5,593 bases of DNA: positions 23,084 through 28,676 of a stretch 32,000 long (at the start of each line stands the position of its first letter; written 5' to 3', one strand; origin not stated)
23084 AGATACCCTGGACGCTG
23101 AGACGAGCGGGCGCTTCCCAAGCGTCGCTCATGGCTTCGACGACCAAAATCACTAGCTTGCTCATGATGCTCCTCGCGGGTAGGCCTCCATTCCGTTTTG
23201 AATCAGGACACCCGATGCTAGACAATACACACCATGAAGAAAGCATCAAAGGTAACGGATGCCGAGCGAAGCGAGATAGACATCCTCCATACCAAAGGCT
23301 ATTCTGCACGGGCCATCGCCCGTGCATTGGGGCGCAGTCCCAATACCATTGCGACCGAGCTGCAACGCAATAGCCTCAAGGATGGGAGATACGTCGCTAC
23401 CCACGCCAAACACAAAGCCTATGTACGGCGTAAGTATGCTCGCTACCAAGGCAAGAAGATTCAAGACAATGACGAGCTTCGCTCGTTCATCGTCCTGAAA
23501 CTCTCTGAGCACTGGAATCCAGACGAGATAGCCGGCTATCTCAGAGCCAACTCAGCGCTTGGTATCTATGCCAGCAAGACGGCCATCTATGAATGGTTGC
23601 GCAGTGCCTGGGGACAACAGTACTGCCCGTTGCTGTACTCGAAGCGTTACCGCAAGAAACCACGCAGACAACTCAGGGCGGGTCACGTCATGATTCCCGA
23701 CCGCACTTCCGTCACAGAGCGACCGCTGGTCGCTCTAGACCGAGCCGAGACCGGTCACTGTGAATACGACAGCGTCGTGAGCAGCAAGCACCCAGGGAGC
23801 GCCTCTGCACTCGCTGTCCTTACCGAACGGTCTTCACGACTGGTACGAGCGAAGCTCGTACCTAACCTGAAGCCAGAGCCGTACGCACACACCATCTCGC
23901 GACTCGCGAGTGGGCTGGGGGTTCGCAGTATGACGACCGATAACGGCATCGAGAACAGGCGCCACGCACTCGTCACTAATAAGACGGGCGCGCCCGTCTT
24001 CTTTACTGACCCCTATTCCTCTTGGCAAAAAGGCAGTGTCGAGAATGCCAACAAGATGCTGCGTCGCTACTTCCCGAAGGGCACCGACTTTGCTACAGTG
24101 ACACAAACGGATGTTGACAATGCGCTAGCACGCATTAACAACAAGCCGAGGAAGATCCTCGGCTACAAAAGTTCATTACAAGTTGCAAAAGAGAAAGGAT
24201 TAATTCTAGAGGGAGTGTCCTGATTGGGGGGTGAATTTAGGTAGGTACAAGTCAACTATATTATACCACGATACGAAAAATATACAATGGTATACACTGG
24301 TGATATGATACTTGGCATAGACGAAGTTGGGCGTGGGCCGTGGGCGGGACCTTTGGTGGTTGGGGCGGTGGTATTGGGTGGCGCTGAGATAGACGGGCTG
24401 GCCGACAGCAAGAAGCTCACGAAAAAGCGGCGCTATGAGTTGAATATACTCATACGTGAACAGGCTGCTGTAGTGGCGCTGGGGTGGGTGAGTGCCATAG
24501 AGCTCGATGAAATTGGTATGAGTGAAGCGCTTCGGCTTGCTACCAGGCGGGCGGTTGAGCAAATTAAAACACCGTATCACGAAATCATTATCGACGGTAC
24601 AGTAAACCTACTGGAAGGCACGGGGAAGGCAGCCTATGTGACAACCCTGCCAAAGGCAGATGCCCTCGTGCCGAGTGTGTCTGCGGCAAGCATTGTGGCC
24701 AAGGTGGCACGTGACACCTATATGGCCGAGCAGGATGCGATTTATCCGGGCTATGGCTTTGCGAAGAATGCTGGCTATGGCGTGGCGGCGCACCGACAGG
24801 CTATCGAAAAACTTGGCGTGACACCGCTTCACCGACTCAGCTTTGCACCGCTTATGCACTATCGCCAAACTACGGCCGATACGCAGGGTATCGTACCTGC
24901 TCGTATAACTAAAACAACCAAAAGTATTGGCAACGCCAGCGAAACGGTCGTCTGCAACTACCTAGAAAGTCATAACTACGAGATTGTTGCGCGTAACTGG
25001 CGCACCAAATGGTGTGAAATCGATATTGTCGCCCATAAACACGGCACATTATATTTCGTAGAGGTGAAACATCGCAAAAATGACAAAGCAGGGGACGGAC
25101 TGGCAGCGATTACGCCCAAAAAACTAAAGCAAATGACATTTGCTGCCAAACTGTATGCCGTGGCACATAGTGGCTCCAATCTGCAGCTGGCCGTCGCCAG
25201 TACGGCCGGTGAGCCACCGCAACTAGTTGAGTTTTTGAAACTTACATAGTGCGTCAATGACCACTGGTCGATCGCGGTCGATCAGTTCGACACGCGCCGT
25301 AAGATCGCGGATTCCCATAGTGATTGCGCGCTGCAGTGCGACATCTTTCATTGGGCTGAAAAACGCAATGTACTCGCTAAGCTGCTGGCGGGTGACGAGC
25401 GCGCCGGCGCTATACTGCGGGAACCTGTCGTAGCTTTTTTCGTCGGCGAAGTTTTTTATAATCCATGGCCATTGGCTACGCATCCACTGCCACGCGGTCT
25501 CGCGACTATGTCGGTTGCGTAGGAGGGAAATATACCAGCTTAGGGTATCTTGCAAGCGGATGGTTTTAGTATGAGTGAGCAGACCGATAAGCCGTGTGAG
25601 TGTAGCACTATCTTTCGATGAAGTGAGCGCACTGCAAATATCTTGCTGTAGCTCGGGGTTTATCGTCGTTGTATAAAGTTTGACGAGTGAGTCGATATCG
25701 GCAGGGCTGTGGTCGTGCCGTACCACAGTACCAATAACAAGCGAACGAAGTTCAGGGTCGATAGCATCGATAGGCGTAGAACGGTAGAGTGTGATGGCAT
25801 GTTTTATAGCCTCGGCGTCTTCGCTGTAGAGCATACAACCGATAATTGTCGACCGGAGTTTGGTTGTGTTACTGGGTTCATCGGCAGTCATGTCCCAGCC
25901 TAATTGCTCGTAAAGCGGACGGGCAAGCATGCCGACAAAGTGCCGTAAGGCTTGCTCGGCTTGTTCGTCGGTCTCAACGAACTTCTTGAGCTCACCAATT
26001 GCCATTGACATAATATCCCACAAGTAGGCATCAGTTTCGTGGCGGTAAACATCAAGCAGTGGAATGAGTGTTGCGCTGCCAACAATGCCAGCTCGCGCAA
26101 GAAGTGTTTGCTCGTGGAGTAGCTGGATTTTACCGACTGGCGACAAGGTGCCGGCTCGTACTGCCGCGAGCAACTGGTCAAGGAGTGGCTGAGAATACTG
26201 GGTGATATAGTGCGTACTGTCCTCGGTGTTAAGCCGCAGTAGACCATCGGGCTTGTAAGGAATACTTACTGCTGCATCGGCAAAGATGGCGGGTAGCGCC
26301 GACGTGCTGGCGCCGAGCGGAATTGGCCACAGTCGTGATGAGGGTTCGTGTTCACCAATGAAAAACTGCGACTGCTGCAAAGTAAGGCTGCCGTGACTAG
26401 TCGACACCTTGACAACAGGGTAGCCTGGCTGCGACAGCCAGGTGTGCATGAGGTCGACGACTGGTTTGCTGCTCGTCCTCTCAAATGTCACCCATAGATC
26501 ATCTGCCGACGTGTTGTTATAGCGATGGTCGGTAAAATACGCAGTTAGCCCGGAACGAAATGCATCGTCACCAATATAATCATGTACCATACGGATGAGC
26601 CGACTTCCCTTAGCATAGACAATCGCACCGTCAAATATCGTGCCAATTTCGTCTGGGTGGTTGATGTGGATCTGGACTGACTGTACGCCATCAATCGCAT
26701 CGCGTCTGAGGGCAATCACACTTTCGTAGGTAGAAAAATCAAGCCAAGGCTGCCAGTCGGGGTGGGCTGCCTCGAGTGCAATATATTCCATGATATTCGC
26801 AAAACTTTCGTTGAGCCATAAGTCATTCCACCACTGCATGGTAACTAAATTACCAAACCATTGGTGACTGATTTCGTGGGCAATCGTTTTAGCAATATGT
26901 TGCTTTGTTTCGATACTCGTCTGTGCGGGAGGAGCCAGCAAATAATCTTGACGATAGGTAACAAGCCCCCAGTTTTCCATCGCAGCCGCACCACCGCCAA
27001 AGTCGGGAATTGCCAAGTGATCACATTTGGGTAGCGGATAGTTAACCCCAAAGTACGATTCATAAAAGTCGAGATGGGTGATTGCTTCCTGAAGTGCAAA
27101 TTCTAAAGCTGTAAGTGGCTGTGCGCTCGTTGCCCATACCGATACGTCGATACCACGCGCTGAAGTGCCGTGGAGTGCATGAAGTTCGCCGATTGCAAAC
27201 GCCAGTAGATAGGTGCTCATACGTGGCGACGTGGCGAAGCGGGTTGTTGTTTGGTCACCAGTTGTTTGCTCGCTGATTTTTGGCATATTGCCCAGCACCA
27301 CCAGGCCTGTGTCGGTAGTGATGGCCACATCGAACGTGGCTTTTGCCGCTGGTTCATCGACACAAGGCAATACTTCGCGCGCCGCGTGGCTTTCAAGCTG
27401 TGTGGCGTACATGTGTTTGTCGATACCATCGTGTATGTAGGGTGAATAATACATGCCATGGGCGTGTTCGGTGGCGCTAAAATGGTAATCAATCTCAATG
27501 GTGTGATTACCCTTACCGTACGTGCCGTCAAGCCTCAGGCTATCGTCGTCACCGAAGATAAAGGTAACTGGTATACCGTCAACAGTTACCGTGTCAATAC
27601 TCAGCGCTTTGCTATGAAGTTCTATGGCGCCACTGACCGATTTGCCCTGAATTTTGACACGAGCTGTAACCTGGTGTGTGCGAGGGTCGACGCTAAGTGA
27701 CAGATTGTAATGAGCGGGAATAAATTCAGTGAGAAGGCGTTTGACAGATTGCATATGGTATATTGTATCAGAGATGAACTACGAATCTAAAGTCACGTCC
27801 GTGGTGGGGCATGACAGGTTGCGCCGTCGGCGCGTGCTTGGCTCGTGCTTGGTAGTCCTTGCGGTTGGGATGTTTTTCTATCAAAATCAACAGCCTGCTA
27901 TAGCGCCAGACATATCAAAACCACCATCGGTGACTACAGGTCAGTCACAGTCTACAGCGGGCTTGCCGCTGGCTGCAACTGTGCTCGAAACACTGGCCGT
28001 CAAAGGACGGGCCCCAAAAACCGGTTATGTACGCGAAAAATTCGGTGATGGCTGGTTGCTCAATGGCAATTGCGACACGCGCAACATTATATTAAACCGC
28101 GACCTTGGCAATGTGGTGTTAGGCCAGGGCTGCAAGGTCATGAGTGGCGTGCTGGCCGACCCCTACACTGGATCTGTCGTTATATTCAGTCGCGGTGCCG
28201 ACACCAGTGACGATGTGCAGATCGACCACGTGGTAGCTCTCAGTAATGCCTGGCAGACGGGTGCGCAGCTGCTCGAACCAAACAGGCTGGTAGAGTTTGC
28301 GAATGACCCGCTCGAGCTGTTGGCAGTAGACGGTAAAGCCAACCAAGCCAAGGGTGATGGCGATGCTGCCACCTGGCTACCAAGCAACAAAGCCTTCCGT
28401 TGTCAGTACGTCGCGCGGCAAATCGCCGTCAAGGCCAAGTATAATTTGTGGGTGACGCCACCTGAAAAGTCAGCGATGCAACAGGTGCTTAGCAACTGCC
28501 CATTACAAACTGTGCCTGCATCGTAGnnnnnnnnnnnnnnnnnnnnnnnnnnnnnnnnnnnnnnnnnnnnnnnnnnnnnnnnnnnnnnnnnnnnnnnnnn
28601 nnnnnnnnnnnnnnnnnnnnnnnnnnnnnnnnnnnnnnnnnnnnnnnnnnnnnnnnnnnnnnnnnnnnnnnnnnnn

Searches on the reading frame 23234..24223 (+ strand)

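Call 71: search_protein_families(library=pfam, proteins=[window:23234-24223:+], max_evalue=0.00001)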
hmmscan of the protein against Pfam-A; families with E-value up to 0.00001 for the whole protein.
window:23234-24223:+ (329 aa): 1 family
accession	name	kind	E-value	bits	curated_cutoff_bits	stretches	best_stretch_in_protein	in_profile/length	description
PF13936.12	HTH_38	-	8.9e-17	61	27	1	4-46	2-44/44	Helix-turn-helix domain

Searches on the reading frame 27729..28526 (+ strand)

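Call 6: search_protein_families(library=pfam, proteins=[window:27729-28526:+], max_evalue=1)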
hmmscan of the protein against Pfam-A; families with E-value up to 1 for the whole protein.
window:27729-28526:+ (265 aa): 1 family
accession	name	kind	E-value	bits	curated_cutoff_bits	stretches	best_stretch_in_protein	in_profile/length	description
PF07510.16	GmrSD_C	-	2.6e-13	50.5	23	1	158-252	43-137/138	GmrSD restriction endonucleases, C-terminal domain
